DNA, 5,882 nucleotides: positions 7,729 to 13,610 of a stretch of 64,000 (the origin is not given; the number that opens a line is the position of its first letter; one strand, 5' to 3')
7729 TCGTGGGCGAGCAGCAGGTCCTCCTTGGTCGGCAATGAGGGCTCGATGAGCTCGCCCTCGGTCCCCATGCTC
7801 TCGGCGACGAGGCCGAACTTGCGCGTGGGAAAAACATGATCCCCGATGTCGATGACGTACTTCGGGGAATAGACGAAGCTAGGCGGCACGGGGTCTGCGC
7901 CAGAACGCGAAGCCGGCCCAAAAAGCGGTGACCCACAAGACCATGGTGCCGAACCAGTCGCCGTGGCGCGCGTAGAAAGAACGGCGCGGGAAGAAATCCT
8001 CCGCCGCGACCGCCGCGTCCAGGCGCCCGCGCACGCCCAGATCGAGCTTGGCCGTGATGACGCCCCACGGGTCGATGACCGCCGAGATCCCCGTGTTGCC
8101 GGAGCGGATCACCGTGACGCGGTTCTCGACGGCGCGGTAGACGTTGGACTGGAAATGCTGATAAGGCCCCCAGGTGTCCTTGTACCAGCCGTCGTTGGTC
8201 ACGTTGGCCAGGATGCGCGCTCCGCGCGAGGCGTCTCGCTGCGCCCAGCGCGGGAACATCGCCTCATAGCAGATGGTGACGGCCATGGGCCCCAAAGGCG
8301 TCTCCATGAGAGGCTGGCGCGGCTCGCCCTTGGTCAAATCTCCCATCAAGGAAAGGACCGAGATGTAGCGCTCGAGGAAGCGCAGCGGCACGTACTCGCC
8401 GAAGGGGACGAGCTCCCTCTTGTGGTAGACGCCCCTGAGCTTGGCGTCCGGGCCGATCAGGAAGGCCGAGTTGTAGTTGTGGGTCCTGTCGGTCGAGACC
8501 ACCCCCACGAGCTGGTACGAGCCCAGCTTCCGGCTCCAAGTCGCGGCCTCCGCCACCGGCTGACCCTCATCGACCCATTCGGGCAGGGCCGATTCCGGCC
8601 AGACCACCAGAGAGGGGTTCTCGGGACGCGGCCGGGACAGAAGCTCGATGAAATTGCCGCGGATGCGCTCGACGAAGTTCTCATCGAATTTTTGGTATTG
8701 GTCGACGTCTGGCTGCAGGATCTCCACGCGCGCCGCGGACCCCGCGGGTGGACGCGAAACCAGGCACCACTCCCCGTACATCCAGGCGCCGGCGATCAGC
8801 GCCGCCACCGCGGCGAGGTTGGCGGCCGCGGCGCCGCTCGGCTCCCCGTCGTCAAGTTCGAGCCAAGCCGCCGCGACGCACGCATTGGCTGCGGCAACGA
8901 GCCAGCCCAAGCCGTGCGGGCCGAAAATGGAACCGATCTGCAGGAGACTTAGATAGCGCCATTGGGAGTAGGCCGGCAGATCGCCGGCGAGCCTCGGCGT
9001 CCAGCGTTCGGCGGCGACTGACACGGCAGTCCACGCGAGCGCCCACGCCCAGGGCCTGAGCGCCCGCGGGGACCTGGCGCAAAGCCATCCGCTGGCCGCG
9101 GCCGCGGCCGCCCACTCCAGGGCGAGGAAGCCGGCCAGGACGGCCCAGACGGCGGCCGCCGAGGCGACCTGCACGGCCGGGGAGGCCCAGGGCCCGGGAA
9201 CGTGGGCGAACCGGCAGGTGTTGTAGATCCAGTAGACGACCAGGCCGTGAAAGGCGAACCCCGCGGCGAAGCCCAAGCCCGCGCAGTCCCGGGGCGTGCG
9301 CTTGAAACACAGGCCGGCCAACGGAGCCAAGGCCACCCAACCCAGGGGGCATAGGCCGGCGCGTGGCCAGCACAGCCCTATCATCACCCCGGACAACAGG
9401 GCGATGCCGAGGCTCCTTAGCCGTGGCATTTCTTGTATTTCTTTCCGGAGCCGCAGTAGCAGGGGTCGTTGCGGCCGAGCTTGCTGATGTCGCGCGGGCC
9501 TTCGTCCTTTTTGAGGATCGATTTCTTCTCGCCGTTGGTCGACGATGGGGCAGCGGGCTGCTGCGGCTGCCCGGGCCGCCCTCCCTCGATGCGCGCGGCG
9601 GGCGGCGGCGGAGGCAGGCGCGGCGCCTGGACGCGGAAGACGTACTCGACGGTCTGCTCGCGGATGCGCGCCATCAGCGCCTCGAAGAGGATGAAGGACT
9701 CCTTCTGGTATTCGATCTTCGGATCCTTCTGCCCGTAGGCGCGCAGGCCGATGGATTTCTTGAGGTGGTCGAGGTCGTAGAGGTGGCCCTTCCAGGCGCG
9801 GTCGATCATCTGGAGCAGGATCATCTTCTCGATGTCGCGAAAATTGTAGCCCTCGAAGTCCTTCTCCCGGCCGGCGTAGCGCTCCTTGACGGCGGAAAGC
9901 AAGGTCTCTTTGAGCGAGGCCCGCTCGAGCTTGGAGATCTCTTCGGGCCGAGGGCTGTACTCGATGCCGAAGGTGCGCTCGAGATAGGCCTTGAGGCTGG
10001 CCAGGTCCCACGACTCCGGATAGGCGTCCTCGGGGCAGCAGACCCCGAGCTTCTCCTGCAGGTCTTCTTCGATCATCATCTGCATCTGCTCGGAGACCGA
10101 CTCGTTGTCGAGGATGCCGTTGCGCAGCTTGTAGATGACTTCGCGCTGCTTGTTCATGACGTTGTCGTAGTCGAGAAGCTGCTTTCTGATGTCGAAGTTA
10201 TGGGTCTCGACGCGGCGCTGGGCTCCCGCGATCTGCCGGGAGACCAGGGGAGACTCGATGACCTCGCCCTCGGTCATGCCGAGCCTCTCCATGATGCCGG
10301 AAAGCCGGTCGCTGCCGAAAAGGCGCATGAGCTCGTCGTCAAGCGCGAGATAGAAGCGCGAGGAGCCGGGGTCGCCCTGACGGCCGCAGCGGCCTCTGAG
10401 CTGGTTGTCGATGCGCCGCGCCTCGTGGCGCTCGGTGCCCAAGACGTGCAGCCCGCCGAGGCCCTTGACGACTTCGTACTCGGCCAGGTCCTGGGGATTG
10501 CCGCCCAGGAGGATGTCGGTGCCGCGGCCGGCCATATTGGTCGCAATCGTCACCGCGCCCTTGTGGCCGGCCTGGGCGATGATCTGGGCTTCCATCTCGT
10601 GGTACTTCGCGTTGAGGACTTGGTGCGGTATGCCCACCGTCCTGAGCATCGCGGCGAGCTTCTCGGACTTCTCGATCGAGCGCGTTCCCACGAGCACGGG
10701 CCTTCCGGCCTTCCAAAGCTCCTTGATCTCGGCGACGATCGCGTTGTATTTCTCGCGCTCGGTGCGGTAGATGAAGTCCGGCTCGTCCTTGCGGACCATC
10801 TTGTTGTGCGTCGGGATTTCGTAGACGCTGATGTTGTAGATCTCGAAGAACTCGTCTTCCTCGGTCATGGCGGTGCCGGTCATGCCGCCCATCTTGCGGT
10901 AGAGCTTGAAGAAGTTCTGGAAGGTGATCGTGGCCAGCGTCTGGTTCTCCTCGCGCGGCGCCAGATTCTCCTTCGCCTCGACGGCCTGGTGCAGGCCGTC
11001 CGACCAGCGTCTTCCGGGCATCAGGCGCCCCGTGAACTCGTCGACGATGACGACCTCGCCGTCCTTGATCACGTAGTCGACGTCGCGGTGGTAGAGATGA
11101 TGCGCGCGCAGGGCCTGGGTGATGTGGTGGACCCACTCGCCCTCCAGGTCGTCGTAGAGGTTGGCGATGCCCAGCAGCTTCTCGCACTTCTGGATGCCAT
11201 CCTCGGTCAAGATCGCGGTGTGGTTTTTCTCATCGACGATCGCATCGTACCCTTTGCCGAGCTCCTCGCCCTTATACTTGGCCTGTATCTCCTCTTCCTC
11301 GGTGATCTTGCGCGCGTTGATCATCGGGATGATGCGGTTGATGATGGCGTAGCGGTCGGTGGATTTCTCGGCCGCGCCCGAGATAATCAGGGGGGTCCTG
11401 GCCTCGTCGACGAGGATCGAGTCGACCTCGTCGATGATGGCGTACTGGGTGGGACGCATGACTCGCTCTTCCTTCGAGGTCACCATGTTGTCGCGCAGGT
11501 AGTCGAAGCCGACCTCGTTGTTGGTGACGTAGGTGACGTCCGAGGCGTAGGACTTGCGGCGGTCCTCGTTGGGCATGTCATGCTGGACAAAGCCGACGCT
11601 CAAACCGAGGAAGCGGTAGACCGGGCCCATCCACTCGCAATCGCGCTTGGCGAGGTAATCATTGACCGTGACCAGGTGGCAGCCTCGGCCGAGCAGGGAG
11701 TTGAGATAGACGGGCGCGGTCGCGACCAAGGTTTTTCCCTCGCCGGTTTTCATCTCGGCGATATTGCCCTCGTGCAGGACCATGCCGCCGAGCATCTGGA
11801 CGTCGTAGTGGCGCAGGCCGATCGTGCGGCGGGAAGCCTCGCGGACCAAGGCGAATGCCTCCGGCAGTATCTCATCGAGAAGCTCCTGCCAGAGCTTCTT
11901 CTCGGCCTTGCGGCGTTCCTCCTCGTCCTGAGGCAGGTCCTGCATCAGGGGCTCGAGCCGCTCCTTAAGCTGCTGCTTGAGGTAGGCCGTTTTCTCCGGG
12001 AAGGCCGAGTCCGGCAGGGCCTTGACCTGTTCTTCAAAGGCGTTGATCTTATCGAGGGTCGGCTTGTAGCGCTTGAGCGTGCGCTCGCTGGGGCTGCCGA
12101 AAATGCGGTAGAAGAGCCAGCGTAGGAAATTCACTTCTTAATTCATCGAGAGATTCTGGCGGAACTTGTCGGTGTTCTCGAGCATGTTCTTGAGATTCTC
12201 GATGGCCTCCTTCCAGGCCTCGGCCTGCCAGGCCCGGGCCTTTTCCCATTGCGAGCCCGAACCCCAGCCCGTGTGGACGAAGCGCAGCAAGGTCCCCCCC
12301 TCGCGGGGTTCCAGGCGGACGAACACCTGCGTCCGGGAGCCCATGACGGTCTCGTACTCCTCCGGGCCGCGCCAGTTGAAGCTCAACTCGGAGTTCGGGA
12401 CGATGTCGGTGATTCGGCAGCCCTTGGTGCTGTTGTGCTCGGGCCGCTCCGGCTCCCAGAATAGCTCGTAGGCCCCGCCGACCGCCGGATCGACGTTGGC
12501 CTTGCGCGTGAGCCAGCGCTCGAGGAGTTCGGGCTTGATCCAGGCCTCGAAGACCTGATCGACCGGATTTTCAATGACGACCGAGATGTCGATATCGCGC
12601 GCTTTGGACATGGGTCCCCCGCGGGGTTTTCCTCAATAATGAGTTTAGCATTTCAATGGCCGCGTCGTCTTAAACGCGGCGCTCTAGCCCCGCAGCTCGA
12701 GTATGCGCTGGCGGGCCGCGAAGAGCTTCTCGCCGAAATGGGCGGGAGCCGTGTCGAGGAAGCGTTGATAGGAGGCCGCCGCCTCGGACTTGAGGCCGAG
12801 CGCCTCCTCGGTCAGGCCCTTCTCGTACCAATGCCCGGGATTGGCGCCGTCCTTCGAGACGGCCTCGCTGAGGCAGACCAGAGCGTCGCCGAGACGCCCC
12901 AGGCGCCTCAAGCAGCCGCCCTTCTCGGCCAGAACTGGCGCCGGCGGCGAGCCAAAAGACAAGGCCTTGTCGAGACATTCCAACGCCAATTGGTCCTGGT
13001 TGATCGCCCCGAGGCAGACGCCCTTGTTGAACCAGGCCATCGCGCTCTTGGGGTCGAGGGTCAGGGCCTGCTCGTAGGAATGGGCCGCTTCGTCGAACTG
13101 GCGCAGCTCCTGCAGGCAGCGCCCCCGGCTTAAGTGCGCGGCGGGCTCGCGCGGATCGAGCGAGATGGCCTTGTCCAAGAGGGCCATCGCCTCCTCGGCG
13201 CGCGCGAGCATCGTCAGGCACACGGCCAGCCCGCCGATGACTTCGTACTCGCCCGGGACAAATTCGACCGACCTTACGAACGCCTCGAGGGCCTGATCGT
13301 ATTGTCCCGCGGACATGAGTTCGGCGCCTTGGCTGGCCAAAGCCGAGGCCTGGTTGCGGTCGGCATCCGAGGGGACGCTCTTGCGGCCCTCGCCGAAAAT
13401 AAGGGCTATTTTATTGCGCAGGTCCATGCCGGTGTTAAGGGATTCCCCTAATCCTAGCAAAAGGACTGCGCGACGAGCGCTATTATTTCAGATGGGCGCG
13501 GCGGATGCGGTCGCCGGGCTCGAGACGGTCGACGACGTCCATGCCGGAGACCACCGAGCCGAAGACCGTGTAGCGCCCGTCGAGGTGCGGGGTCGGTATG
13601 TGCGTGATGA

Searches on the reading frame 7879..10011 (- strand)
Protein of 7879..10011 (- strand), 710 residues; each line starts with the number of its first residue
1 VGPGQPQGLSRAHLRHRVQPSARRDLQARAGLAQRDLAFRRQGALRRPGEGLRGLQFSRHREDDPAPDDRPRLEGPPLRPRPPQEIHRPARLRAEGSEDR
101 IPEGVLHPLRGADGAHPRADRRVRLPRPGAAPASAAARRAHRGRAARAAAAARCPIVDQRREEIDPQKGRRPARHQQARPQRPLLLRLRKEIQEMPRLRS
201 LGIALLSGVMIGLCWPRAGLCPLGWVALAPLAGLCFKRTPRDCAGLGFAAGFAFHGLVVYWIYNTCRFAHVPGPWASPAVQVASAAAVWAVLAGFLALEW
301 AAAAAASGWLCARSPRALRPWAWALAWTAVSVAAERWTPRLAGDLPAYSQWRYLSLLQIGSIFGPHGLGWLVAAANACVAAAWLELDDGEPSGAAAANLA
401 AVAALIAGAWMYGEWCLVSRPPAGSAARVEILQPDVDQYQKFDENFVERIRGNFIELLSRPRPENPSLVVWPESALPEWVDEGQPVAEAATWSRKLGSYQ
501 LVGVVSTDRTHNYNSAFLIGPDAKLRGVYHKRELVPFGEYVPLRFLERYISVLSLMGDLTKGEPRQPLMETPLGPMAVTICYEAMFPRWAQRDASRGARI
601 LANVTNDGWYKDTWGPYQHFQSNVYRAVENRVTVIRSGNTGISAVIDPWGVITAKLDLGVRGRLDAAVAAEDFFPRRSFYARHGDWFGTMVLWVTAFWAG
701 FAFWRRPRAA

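Call 3: search_protein_families(library=pfam, proteins=[window:7879-10011:-], max_evalue=0.01)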
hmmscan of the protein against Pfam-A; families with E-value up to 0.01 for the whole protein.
window:7879-10011:- (710 aa): 2 families
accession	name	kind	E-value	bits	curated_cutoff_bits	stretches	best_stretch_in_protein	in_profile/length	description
PF00795.27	CN_hydrolase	-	2.4e-30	106.2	23.2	1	457-669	24-247/256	Carbon-nitrogen hydrolase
PF20154.4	LNT_N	-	1.7e-16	61.3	27.1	1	207-378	1-159/159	Apolipoprotein N-acyltransferase N-terminal domain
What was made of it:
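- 7879..9429 (-): lnt (apolipoprotein N-acyltransferase). Its ATG at 9429 overlaps the end of secA by 13 nt. Pfam LNT_N plus CN_hydrolase (call 3).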

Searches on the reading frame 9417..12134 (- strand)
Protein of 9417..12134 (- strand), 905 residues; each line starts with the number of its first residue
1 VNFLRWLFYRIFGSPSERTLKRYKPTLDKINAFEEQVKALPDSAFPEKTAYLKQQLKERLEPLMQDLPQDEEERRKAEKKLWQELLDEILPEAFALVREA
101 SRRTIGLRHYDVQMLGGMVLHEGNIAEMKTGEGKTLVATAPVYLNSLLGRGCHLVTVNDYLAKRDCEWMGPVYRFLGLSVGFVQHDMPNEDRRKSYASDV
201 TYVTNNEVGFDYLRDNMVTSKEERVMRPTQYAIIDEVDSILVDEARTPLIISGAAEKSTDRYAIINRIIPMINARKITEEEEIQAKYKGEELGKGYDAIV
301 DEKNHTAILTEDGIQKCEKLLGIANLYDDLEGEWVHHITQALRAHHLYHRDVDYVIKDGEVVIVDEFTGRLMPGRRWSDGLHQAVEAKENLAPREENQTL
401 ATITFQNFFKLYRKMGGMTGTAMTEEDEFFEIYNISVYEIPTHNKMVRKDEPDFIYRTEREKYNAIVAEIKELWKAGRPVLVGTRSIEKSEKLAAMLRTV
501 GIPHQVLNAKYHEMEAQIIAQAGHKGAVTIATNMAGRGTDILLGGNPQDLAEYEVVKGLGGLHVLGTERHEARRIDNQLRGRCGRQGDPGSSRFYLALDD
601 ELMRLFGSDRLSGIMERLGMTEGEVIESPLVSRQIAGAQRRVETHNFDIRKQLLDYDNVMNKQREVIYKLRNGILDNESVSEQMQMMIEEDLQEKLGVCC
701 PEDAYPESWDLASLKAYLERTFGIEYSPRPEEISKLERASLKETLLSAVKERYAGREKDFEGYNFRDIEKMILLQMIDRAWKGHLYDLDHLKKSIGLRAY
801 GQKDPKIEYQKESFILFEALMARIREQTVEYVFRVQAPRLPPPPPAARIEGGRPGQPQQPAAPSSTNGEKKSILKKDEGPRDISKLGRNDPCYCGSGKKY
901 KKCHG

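Call 3: search_protein_families(library=pfam, proteins=[window:9417-12134:-], max_evalue=0.01)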
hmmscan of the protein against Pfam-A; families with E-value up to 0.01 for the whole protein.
window:9417-12134:- (905 aa): 7 families
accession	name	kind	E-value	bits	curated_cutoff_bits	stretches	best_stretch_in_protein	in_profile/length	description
PF07517.20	SecA_DEAD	-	4.3e-123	410.6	24.6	1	10-429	3-289/290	SecA DEAD-like domain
PF21090.3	P-loop_SecA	-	1.1e-82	277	27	2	446-552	2-108/205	SecA P-loop domain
PF07516.18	SecA_SW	-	6.9e-67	225.8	26.7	1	625-836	1-200/200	SecA Wing and Scaffold domain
PF01043.26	SecA_PP_bind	-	2.9e-40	137.7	23.5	1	262-386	6-110/110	SecA preprotein cross-linking domain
PF02810.21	SEC-C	-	1.1e-08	35.3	20.4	1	888-905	1-18/19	SEC-C motif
PF00270.35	DEAD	-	0.00013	22.2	26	1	124-244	17-133/167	DEAD/DEAH box helicase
PF13592.12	HTH_33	-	0.0084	16.1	25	0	708-729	4-25/60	Winged helix-turn helix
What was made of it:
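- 9417..12134 (-): secA. A conserved downstream neighbour within the Elusimicrobia clade. Pfam SecA domains (call 3).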

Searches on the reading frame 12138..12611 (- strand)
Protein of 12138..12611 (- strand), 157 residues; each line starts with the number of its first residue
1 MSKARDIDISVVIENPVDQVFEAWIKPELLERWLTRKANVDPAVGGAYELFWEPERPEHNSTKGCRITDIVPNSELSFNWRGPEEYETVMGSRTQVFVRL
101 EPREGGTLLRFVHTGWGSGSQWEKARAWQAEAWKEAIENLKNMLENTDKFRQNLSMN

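Call 3: search_protein_families(library=pfam, proteins=[window:12138-12611:-], max_evalue=0.01)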
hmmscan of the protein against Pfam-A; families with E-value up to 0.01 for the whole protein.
window:12138-12611:- (157 aa): 2 families
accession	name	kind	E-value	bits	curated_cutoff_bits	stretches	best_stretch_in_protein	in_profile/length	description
PF08327.17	AHSA1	-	1.2e-23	84.2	22.1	1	16-145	3-125/125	Activator of Hsp90 ATPase homolog 1-like protein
PF10604.15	Polyketide_cyc2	-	0.00025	21.8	27.4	1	7-145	4-142/142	Polyketide cyclase / dehydrase and lipid transport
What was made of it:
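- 12138..12611 (-): Downstream AHSA1/SRPBCC protein. Lineage-specific. Pfam AHSA1 E=1.2e-23 (call 3).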

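Call 4: search_protein_families(library=ncbifam, proteins=[window:12138-12611:-], max_evalue=0.01)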
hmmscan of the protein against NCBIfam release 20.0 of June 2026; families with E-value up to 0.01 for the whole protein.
window:12138-12611:- (157 aa): 0 families

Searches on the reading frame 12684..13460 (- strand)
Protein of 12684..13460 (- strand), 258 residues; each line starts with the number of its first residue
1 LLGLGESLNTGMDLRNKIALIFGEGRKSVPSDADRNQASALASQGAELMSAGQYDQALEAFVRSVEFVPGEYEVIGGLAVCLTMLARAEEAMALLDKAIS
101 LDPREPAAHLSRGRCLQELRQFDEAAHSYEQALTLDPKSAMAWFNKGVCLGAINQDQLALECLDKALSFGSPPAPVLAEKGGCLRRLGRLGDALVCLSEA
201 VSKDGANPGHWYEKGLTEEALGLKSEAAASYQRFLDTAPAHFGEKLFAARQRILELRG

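Call 3: search_protein_families(library=pfam, proteins=[window:12684-13460:-], max_evalue=0.01)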
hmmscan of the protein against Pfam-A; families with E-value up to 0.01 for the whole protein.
window:12684-13460:- (258 aa): 18 families
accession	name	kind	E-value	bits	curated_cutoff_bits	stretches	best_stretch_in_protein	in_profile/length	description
PF00515.34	TPR_1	-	6.6e-30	102.1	27.8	3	107-138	2-33/34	Tetratricopeptide repeat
PF07719.23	TPR_2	-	7.9e-27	91.6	27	1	107-138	2-33/34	Tetratricopeptide repeat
PF13432.12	TPR_16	-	1.8e-21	76.7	32.7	3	113-169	4-59/65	Tetratricopeptide repeat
PF13414.12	TPR_11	-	5.5e-19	68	26.8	2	121-148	9-36/42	TPR repeat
PF13181.12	TPR_8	-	1.1e-18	66.1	25.7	1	108-138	3-33/34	Tetratricopeptide repeat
PF13431.12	TPR_17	-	2.9e-18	65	24.4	2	129-160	2-33/34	Tetratricopeptide repeat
PF14559.12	TPR_19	-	3.5e-17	62.9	25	2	48-110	1-63/68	Tetratricopeptide repeat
PF13428.12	TPR_14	-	7.4e-17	60.6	23.5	1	106-147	1-42/44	Tetratricopeptide repeat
PF13371.12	TPR_9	-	3.6e-11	43.3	35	2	88-140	11-63/73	Tetratricopeptide repeat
PF13174.12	TPR_6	-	2.2e-10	40.9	26.3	0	108-139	2-33/33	Tetratricopeptide repeat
PF13424.12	TPR_12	-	3.5e-09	37.2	30.1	2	108-168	5-73/77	Tetratricopeptide repeat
PF12895.13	ANAPC3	-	4.3e-09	37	27.2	2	52-131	3-81/82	Anaphase-promoting complex, cyclosome, subunit 3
PF23914.1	TPR_CcmH_CycH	-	1.7e-06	28.4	42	1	48-134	60-149/158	Cytochrome c-type biogenesis protein H TPR domain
PF13176.12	TPR_7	-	2.4e-05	24.5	27.9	0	113-138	6-33/36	Tetratricopeptide repeat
PF20308.4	TPR-S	-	0.0009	20.2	27.6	0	54-138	2-91/102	Tetratricopeptide Repeats-Sensor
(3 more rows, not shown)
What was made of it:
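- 12684..13460 (-): Downstream TPR protein (22-55 nt gap). A lineage-specific insert, not a conserved partner. Pfam TPR_1 and TPR_2 (call 3).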

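Call 4: search_protein_families(library=ncbifam, proteins=[window:12684-13460:-], max_evalue=0.01)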
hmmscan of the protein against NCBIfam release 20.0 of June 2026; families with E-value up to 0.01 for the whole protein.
window:12684-13460:- (258 aa): 22 families
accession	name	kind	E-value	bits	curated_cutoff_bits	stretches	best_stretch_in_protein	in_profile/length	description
TIGR02552.1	LcrH_SycD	equivalog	1.9e-20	72.9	104.8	2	111-168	57-114/136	SycD/LcrH family type III secretion system chaperone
NF040959.1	MamA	equivalog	1.6e-16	60.3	200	1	33-168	32-167/204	magnetosome protein MamA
TIGR02521.1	type_IV_pilW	equivalog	6.3e-16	58.6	154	1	88-240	47-201/234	type IV pilus biogenesis/stability protein PilW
TIGR02917.1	PEP_TPR_lipo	equivalog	6.4e-15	54.1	312.2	1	30-166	117-253/899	XrtA/PEP-CTERM system TPR-repeat protein PrsT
NF047558.1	TPR_END_plus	domain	1.2e-10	41.2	32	0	142-170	1-29/56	TPR end-of-group domain-containing protein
NF052415.1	T3SS_chap_SctY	equivalog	3.7e-09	37.1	70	1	35-134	3-105/106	type III secretion apparatus assembly chaperone SctY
NF011886.0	PRK15359.1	equivalog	1.7e-08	34.3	146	0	108-168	60-120/144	type III secretion system chaperone protein SscB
NF033762.1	social_mot_Tgl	equivalog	4.8e-08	32.6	225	1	22-134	15-128/252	social motility TPR repeat lipoprotein Tgl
NF033920.0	C39_PA2778_fam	equivalog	9.2e-08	31.8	150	1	103-168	187-252/255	PA2778 family cysteine peptidase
NF033758.1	gliding_GltE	equivalog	1.8e-07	30.5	225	1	55-154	239-338/411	adventurous gliding motility TPR repeat lipoprotein GltE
NF008391.2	PRK11189.1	equivalog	5.1e-07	29.5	250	1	95-164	88-157/297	lipoprotein NlpI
TIGR03939.1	PGA_TPR_OMP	equivalog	8e-07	27.6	366.65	1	50-164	98-212/800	poly-beta-1,6 N-acetyl-D-glucosamine export porin PgaA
TIGR00990.1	3a0801s09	subfamily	2.8e-06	26.3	757.25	1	35-148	328-441/615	mitochondrial import receptor subunit TOM70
NF040561.1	PrimPol_Msp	equivalog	3.8e-06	25.7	200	1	88-156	7-75/515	CRISPR-associated primase-polymerase type A1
NF053607.1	CHU_0125_OmpA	equivalog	3.9e-06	25.7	620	1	40-134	21-115/639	CHU_0125 family OmpA-like outer membrane integrity protein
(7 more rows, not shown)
